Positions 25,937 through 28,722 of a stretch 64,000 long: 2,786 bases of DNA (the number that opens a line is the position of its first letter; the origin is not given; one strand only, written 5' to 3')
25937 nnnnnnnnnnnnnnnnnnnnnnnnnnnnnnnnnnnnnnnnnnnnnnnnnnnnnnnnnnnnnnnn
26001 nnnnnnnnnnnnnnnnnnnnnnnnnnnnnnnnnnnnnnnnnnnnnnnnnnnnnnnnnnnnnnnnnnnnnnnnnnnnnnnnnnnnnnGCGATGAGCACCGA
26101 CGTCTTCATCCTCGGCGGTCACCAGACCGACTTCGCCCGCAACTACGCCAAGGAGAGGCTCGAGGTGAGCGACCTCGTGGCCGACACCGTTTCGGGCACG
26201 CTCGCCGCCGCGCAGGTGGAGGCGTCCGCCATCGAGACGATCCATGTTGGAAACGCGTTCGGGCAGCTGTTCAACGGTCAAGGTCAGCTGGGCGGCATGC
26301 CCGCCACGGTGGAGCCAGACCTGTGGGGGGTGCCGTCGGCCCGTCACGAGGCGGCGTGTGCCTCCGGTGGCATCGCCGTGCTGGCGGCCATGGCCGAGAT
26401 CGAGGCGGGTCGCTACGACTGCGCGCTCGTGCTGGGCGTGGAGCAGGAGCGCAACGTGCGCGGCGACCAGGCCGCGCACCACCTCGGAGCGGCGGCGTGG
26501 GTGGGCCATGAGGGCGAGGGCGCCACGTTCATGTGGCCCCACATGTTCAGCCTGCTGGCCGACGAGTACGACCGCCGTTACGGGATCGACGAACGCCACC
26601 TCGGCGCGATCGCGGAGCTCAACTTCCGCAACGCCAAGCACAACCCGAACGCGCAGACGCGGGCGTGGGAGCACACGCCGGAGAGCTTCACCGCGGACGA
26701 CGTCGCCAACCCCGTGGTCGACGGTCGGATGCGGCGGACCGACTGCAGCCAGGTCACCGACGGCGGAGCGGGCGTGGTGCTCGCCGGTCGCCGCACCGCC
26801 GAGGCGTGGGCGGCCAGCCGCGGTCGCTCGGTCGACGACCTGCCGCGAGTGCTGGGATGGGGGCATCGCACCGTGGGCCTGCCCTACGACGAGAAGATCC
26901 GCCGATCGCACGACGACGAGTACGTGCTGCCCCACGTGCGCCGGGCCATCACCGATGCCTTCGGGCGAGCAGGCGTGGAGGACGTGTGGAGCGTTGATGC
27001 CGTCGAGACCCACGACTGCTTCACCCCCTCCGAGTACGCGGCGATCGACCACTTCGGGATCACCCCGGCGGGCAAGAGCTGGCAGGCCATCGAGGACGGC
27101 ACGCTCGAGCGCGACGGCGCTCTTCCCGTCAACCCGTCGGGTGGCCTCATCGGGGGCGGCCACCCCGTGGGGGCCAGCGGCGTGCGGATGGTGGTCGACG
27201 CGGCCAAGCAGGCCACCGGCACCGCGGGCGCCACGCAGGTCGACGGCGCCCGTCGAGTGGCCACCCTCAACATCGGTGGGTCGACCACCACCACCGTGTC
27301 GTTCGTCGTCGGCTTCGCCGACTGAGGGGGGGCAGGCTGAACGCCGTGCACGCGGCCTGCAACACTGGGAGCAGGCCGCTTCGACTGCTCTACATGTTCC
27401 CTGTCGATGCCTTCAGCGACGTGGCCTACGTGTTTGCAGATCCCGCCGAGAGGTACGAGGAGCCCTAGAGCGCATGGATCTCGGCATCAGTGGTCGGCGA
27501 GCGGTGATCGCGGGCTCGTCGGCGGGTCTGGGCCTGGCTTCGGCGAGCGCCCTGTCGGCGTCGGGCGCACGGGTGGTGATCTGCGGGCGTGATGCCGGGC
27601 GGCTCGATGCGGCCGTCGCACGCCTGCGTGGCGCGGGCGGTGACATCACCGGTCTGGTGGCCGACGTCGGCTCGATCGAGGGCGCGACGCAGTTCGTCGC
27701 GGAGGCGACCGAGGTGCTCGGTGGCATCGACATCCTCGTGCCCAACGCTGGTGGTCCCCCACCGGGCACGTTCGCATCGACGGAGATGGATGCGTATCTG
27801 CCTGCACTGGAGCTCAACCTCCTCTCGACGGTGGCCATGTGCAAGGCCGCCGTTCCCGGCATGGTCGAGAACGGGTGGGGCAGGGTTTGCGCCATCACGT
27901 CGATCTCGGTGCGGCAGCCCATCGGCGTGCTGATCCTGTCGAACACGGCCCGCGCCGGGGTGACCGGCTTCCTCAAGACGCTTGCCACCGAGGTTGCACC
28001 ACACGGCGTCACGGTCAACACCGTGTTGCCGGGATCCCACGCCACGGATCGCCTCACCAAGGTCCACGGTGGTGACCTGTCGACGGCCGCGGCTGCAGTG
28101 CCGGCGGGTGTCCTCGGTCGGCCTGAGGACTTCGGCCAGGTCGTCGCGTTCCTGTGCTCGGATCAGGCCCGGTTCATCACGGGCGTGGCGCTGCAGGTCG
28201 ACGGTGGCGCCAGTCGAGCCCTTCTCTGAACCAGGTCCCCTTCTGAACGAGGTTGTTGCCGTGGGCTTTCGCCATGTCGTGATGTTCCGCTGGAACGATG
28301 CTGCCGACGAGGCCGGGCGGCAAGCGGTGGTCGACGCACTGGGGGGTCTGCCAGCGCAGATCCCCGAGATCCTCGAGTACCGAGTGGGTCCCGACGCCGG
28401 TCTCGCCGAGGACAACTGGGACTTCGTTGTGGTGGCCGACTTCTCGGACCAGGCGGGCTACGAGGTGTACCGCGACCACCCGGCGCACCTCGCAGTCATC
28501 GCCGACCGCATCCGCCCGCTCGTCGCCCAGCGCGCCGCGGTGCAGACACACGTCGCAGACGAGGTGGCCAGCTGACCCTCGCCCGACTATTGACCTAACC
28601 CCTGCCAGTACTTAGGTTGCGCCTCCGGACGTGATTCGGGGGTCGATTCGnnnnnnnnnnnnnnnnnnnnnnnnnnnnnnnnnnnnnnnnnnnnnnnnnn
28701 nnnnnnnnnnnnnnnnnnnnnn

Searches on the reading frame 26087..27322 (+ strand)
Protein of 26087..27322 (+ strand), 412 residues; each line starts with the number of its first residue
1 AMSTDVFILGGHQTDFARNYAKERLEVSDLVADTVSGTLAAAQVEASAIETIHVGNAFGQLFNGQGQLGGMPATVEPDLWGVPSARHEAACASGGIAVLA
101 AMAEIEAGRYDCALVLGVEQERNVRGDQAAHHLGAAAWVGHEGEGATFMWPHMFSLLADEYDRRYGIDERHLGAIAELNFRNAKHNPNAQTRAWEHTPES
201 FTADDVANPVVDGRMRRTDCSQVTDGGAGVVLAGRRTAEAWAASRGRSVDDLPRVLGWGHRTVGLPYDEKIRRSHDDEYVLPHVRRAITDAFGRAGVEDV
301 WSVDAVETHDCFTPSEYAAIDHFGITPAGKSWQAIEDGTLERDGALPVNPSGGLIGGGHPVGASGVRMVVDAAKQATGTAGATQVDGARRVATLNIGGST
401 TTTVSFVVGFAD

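Call 8: search_protein_families(library=pfam, proteins=[window:26087-27322:+], max_evalue=0.001)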
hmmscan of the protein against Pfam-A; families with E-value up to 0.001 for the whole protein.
window:26087-27322:+ (412 aa): 3 families
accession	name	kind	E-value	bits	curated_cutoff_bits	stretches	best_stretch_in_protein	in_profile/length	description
PF22691.2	Thiolase_C_1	-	1.5e-25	90.1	28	1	276-408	12-142/144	Thiolase C-terminal domain-like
PF00108.29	Thiolase_N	-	3.7e-17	63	26.4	1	6-233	1-257/260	Thiolase, N-terminal domain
PF02803.24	Thiolase_C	-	1e-07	32.1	27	1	286-398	26-113/123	Thiolase, C-terminal domain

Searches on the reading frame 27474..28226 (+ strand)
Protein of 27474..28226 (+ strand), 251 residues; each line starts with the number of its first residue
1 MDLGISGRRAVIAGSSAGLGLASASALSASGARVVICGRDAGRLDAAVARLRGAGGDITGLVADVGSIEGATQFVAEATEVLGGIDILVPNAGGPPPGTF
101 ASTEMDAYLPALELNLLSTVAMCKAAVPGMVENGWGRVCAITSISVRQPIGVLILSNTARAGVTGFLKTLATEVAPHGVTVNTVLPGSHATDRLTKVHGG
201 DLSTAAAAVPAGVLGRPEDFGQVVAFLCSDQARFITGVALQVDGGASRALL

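Call 8: search_protein_families(library=pfam, proteins=[window:27474-28226:+], max_evalue=0.001)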
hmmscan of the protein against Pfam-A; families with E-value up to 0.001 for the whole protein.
window:27474-28226:+ (251 aa): 3 families
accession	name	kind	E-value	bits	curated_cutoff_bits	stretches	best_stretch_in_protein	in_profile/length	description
PF13561.12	adh_short_C2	-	8.3e-47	160.2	27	1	16-246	5-235/236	Enoyl-(Acyl carrier protein) reductase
PF00106.31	adh_short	-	4.7e-40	137.6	26.6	1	10-196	3-189/195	short chain dehydrogenase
PF08659.16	KR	-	0.00015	22.2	22.6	1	11-106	4-103/180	KR domain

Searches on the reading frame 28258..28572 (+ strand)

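Call 8: search_protein_families(library=pfam, proteins=[window:28258-28572:+], max_evalue=0.001)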
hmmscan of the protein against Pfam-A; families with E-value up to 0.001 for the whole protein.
window:28258-28572:+ (105 aa): 1 family
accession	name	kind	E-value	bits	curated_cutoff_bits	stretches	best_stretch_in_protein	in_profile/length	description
PF07876.18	Dabb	-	4.5e-19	69.4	25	1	5-95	2-92/96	Stress responsive A/B Barrel Domain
